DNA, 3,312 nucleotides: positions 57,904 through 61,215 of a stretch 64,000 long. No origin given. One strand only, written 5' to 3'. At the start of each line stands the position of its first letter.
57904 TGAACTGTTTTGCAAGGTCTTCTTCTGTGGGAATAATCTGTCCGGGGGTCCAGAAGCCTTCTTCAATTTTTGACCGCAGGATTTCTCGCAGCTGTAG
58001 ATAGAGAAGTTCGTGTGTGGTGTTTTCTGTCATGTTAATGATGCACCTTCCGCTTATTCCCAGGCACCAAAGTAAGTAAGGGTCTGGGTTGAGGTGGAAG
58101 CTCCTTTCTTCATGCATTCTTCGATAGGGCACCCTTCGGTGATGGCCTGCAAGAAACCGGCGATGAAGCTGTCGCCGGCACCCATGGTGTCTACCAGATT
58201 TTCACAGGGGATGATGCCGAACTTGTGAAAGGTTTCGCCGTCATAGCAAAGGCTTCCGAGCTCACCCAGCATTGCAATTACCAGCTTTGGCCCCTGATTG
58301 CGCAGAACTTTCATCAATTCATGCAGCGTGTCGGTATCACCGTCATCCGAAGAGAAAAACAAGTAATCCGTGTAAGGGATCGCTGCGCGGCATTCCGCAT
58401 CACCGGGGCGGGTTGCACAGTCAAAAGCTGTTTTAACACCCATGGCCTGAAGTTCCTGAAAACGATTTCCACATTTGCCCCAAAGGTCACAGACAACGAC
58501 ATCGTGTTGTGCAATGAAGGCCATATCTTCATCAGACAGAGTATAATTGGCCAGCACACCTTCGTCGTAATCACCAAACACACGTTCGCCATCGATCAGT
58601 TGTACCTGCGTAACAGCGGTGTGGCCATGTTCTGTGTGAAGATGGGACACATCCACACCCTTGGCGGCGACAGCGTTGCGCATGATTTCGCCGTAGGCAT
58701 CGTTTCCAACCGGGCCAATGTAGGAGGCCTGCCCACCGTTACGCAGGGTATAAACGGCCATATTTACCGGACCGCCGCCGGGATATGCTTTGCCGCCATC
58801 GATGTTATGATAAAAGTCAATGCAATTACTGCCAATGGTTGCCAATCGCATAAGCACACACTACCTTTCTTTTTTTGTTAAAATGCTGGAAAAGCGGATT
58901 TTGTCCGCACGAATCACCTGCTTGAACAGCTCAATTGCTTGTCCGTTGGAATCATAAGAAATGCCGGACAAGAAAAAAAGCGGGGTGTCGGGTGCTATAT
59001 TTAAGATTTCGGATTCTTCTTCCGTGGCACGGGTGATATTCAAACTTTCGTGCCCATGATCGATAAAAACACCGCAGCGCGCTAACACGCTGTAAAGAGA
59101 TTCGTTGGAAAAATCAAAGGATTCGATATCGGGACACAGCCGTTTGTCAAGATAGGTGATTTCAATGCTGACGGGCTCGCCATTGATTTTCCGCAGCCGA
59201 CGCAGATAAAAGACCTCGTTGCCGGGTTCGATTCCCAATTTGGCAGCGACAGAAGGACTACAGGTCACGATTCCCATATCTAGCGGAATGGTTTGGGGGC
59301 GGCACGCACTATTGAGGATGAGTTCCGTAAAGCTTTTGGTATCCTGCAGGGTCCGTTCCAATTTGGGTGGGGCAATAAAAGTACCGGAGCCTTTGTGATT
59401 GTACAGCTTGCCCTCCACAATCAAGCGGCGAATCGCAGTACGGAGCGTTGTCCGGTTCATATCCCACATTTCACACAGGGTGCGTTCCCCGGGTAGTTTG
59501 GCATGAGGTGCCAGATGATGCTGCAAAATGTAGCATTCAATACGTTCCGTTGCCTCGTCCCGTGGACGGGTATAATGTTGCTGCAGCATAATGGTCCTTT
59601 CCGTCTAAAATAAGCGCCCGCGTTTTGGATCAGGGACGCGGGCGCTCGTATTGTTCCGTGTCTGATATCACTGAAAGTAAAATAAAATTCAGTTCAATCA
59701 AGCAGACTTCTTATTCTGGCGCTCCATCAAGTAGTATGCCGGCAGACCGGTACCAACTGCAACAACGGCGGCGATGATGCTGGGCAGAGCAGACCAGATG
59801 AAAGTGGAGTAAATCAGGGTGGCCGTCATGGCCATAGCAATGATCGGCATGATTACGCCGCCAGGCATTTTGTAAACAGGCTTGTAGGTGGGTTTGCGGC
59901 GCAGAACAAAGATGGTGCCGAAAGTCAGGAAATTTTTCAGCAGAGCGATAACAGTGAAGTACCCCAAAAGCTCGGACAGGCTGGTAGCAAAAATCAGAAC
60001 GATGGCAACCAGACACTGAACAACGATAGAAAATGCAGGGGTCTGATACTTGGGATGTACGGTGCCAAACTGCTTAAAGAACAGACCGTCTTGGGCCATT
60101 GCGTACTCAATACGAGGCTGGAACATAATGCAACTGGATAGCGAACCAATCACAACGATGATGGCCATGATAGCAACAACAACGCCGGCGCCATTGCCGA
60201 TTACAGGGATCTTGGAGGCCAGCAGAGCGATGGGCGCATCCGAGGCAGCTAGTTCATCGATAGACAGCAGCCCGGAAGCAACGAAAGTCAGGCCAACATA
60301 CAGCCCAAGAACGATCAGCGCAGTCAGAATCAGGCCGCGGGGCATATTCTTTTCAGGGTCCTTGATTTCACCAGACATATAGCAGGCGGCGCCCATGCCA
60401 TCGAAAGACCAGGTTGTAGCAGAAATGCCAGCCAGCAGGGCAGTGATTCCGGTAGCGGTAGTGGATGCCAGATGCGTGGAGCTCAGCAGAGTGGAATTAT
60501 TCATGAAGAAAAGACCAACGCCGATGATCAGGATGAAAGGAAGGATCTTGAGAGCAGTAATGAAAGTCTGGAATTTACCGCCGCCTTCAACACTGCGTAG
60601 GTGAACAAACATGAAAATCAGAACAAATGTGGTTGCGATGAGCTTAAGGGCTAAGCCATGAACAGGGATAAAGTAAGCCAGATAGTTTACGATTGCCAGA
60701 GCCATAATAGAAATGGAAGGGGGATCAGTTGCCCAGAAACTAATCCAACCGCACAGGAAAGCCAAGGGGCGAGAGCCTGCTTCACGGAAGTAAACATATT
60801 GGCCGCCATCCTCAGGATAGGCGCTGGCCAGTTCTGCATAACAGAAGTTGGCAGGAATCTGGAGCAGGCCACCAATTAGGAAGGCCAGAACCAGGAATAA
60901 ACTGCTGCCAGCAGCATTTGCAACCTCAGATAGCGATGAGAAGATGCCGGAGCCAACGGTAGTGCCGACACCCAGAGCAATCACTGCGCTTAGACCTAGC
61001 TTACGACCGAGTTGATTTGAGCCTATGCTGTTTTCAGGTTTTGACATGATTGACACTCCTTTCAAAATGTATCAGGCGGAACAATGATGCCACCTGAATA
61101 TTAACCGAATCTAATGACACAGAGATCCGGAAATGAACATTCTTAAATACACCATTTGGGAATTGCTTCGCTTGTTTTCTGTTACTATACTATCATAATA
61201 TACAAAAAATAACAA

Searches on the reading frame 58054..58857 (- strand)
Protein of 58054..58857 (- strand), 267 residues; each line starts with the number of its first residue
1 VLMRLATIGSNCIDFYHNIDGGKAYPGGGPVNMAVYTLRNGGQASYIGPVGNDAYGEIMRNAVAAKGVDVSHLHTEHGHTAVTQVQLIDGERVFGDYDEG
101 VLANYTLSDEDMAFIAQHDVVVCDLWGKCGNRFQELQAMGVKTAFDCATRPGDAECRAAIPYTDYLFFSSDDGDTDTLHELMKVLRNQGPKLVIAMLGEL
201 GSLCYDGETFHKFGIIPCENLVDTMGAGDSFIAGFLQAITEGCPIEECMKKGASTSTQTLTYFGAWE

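Call 48: search_protein_families(library=pfam, proteins=[window:58054-58857:-], max_evalue=0.00001)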
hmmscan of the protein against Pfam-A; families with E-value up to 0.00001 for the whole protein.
window:58054-58857:- (267 aa): 1 family
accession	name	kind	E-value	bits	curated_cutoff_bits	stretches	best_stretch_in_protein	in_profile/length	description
PF00294.29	PfkB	-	2.3e-38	132.7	25.8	1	8-265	7-295/302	pfkB family carbohydrate kinase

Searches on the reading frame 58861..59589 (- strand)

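Call 48: search_protein_families(library=pfam, proteins=[window:58861-59589:-], max_evalue=0.00001)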
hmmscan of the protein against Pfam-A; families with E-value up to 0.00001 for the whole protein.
window:58861-59589:- (242 aa): 2 families
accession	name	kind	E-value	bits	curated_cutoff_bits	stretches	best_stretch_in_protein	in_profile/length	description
PF07702.18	UTRA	-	5e-35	120.8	23.8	1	98-232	6-141/141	UTRA domain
PF00392.27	GntR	-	7e-14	51.7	27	1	11-72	3-64/64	Bacterial regulatory proteins, gntR family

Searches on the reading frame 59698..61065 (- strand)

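Call 48: search_protein_families(library=pfam, proteins=[window:59698-61065:-], max_evalue=0.00001)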
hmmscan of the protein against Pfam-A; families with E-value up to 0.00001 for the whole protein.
window:59698-61065:- (455 aa): 2 families
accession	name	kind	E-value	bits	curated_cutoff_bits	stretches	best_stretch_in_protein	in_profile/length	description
PF13520.12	AA_permease_2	-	7.3e-55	187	27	1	23-429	1-412/427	Amino acid permease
PF00324.27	AA_permease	-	6e-38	131.2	24.6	1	29-428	3-427/470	Amino acid permease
